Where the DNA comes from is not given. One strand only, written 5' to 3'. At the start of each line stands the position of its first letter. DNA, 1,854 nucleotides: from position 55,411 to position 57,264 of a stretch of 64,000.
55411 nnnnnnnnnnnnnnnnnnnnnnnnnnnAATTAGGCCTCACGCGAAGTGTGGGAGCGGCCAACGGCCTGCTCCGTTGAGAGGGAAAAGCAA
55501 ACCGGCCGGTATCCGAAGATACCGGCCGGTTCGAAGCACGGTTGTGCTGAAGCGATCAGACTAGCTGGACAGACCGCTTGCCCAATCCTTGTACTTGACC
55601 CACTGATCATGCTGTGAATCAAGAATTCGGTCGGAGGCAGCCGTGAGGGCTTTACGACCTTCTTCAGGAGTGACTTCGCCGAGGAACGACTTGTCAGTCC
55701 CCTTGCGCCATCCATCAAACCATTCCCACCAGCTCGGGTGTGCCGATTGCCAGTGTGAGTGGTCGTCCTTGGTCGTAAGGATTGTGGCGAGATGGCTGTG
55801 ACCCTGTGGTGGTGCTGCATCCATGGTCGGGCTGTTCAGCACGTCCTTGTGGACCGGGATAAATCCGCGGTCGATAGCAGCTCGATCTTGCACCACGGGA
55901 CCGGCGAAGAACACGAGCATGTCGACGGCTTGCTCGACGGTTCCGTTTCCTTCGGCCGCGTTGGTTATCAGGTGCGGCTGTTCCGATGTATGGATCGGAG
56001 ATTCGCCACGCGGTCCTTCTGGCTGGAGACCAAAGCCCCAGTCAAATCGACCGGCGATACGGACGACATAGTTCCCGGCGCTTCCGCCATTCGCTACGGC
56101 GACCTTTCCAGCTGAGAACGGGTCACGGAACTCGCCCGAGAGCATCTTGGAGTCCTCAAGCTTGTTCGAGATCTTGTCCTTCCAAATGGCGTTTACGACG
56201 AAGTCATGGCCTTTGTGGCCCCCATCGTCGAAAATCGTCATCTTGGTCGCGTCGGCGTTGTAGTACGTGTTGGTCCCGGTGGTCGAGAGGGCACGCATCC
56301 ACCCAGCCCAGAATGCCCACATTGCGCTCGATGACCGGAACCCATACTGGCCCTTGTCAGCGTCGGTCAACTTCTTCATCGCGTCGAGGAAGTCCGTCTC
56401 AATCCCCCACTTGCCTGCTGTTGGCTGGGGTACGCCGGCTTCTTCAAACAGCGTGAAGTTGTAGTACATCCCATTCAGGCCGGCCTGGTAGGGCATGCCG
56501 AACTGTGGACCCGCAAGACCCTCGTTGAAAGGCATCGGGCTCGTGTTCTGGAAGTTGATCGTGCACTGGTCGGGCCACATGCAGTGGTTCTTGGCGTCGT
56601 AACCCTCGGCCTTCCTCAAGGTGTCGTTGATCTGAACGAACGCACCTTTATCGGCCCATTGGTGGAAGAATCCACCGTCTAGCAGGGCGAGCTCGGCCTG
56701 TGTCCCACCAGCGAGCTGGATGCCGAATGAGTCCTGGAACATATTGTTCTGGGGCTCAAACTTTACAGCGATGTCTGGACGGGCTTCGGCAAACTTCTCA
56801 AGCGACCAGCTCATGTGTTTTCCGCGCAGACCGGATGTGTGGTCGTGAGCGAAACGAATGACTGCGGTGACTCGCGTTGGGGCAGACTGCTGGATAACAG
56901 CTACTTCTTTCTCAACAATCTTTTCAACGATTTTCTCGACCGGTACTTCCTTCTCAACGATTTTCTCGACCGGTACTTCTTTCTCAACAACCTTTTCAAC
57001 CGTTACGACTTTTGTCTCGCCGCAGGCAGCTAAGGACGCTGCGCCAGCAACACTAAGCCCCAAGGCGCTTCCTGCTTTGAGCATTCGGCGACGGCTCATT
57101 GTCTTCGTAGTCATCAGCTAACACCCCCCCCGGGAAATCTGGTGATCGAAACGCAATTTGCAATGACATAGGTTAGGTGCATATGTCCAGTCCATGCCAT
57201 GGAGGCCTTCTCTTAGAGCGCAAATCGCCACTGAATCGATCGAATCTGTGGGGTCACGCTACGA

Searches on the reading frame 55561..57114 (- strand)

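Call 7: search_protein_families(library=pfam, proteins=[window:55561-57114:-], max_evalue=0.1)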
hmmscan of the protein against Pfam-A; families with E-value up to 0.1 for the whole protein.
window:55561-57114:- (517 aa): 2 families
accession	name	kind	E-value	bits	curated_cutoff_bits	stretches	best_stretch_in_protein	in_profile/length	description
PF01547.30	SBP_bac_1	-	9.9e-15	55.8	26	1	106-381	15-281/307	Bacterial extracellular solute-binding protein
PF13416.11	SBP_bac_8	-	6.4e-14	52.8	27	1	105-435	3-275/279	Bacterial extracellular solute-binding protein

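Call 8: search_protein_families(library=ncbifam, proteins=[window:55561-57114:-], max_evalue=0.1)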
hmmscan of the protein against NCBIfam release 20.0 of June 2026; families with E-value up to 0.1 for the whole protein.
window:55561-57114:- (517 aa): 2 families
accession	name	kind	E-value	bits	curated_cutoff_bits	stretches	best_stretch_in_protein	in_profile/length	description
TIGR02813.1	omega_3_PfaA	subfamily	0.013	12.2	1010.1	1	38-90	974-1024/2582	polyketide-type polyunsaturated fatty acid synthase PfaA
TIGR02722.1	lp_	equivalog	0.06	13.3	110.55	0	19-69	5-54/189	penicillin-binding protein activator LpoB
